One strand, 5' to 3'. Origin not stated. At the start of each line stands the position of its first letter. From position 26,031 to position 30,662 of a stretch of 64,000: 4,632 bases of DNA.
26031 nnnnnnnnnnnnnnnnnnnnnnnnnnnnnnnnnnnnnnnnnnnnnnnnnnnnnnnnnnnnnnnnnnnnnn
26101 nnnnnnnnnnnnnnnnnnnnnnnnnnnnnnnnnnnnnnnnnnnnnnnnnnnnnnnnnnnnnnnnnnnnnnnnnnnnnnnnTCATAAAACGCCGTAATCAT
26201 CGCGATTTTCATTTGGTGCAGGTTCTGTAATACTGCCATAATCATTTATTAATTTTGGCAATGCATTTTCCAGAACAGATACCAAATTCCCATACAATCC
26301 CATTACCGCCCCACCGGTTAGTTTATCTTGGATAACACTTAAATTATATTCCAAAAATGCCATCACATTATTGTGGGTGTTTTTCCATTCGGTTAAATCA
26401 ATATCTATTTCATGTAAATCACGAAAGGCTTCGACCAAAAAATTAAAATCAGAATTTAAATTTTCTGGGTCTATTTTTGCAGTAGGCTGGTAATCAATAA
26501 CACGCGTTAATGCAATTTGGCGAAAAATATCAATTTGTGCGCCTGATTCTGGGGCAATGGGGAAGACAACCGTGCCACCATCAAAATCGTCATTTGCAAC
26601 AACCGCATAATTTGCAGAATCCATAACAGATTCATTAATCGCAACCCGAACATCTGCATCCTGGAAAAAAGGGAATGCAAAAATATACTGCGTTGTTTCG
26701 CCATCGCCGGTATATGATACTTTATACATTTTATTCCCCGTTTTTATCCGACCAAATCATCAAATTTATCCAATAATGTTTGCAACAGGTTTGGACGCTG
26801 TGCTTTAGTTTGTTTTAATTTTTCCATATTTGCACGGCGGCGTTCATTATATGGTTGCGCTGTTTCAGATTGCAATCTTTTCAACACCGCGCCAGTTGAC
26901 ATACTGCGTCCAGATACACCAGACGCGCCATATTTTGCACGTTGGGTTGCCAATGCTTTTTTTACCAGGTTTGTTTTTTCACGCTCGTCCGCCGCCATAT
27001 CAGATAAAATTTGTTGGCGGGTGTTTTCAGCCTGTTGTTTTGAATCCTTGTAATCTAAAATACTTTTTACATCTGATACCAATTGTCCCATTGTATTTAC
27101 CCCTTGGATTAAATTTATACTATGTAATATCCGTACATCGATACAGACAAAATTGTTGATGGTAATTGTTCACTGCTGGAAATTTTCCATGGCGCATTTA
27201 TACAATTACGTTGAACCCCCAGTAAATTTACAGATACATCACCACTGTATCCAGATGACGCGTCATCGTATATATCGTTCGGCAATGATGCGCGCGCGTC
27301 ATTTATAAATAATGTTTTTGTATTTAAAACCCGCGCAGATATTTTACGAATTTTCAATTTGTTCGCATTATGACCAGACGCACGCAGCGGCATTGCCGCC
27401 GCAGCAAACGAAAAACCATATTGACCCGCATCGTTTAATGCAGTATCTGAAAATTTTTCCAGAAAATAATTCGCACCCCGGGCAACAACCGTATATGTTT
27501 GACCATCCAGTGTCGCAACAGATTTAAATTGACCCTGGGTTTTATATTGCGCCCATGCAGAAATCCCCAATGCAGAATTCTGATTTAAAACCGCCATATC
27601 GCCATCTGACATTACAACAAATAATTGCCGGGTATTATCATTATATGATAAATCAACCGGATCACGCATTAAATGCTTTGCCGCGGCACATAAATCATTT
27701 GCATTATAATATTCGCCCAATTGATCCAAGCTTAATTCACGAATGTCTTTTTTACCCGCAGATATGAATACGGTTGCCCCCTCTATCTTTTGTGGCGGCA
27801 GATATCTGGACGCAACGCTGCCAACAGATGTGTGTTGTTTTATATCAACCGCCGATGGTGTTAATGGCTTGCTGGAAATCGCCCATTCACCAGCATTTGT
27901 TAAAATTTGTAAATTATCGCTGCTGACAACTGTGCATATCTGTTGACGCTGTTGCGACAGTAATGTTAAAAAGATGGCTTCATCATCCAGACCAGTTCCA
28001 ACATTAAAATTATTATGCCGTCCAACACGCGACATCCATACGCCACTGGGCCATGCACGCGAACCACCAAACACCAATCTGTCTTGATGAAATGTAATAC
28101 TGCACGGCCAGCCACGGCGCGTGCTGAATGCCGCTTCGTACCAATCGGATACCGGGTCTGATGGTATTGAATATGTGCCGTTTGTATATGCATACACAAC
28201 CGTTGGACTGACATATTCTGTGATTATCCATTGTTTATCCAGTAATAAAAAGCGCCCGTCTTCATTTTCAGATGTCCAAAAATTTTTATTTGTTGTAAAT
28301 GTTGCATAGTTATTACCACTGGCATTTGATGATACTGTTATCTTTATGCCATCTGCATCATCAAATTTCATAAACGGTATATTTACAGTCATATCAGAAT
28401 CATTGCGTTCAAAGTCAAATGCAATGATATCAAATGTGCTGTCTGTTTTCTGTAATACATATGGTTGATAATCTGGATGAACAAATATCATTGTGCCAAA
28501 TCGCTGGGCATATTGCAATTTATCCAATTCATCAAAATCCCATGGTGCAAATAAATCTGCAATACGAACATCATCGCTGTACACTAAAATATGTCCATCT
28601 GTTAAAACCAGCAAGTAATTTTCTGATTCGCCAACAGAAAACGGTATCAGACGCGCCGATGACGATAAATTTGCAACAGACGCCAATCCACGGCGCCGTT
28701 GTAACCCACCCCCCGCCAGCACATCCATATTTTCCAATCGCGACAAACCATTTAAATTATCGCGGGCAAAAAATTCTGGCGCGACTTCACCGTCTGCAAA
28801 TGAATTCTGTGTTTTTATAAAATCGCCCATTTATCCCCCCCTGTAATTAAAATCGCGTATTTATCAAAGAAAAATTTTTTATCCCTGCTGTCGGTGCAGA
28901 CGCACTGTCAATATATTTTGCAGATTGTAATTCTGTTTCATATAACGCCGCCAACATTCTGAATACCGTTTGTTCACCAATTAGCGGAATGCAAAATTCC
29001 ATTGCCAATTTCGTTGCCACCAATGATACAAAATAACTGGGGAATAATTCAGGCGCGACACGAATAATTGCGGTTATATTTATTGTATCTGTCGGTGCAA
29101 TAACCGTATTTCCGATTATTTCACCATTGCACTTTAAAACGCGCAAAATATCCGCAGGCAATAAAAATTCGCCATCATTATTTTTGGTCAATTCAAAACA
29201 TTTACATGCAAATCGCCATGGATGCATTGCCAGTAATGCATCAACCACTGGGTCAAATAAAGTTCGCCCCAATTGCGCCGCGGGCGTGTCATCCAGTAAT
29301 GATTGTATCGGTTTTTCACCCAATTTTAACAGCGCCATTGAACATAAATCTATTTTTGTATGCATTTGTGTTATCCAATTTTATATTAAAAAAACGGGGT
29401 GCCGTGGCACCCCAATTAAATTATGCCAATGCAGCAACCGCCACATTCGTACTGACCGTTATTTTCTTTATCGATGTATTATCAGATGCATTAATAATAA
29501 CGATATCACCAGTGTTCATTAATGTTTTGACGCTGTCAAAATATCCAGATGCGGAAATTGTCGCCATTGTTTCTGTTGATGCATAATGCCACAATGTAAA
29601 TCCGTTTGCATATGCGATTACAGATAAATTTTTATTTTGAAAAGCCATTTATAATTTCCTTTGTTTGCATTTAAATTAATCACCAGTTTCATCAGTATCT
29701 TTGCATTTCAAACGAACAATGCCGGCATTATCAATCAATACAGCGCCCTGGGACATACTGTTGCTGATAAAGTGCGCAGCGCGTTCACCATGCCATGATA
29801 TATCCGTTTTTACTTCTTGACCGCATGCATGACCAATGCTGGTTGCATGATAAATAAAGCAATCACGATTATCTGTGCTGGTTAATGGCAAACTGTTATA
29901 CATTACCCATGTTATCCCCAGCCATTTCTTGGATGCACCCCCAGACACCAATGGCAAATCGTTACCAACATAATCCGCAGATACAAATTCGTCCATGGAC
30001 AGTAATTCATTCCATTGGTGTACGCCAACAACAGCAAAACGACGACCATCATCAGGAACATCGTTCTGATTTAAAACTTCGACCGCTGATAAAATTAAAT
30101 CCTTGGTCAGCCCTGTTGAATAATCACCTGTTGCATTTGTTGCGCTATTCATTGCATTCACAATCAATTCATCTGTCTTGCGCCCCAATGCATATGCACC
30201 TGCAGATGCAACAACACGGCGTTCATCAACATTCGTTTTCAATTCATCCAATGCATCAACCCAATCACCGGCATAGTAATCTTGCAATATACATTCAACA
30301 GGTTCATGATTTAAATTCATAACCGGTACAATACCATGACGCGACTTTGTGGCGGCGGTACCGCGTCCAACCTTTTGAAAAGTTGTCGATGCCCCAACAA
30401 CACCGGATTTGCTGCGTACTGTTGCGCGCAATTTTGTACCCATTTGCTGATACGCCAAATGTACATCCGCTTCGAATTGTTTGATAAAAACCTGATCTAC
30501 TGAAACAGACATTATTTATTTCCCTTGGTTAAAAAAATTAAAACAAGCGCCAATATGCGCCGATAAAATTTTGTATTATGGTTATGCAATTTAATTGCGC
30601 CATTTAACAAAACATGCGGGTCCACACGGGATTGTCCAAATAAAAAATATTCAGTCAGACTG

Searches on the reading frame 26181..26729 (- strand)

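Call 45: search_protein_families(library=phrogs, proteins=[window:26181-26729:-], max_evalue=0.001)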
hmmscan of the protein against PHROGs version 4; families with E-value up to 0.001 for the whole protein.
window:26181-26729:- (182 aa): 14 families
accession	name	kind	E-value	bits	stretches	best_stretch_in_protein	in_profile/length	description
phrog_1640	-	tail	8.2e-16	59.2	1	4-95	10-107/765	tail protein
phrog_30017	-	unknown function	9.6e-11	41.3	1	4-100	10-111/1025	-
phrog_21412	-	tail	4.6e-09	35.6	1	4-99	270-367/1452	tail fiber protein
phrog_13893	-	tail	3.7e-07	29.9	1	3-98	9-110/648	tail protein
phrog_13518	-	unknown function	2.4e-06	26.8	1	4-96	11-113/1230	-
phrog_8649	-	unknown function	7.1e-06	25.9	1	5-101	11-116/743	-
phrog_5662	-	tail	8.9e-06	25.3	1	5-102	11-114/729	tail fiber protein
phrog_28871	-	unknown function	1.1e-05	24.4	1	4-100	10-105/946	-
phrog_38237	-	unknown function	2.5e-05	23.7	1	5-96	11-108/697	-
phrog_32960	-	unknown function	3e-05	23.5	1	5-96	11-108/762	-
phrog_6518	-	tail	0.00015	21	1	3-91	6-97/793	tail fiber protein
phrog_17220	-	unknown function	0.0002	20.8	1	5-95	11-107/868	-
phrog_32829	-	tail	0.00039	19.6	1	3-96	6-110/840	tail fiber protein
phrog_36601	-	tail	0.00057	19.2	1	5-96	25-122/1084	tail fiber protein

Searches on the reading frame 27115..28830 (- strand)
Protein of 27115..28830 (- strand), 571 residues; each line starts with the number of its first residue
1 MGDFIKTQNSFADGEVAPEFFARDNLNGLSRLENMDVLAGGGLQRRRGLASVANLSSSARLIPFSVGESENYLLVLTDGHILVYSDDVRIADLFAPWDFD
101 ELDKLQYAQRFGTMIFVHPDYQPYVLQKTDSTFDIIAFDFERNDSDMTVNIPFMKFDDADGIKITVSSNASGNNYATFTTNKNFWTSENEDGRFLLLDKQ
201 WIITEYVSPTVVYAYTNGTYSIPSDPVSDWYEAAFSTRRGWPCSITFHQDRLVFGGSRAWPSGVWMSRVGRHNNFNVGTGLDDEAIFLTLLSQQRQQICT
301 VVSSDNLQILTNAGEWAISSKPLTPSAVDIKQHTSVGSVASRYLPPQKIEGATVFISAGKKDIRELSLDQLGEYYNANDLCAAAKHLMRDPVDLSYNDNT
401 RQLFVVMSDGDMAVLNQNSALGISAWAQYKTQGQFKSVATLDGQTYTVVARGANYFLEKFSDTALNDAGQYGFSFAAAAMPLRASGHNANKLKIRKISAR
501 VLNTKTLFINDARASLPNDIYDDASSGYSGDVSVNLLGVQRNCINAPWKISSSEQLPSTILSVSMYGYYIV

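Call 45: search_protein_families(library=phrogs, proteins=[window:27115-28830:-], max_evalue=0.001)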
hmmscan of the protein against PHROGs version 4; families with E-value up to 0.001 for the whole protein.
window:27115-28830:- (571 aa): 4 families
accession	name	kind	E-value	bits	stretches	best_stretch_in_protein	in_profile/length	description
phrog_376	-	tail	2.8e-82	278.3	2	203-464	262-534/712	tail protein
phrog_15566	-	tail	1e-28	101.2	1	224-453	30-267/552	tail protein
phrog_457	-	tail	1e-09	38.6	1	245-464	357-584/793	tail protein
phrog_20269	-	unknown function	2.1e-09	37.9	1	8-197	7-200/374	-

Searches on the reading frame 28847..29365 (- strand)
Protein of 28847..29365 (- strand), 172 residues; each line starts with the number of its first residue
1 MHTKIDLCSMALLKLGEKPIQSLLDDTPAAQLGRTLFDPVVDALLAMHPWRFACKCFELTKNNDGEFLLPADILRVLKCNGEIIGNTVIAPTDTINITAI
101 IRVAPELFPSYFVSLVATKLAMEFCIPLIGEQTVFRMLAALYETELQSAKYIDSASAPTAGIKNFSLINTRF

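Call 45: search_protein_families(library=phrogs, proteins=[window:28847-29365:-], max_evalue=0.001)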
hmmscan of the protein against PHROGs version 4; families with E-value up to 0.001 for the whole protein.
window:28847-29365:- (172 aa): 2 families
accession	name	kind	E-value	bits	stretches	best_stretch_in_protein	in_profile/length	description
phrog_394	-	tail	6.5e-32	111.5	1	1-171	1-188/190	tail protein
phrog_446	-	tail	1.4e-07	32.4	1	2-86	10-100/213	tail protein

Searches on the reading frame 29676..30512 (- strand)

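Call 28: search_protein_families(library=pfam, proteins=[window:29676-30512:-], max_evalue=0.01)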
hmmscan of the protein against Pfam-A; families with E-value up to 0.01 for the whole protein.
window:29676-30512:- (278 aa): 1 family
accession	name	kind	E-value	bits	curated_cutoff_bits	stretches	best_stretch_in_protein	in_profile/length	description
PF19821.5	Phage_capsid_2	-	3.7e-72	243.5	25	1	6-271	2-292/293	Phage capsid protein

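Call 45: search_protein_families(library=phrogs, proteins=[window:29676-30512:-], max_evalue=0.001)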
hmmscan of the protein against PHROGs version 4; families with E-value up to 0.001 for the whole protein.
window:29676-30512:- (278 aa): 3 families
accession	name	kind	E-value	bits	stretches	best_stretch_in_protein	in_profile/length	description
phrog_3437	-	head and packaging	2.2e-72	244.7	1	2-272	4-293/294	major head protein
phrog_267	-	head and packaging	5.3e-20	72.9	1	4-274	36-329/410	major head protein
phrog_283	-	head and packaging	0.00042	20.8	1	101-209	106-218/385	major head protein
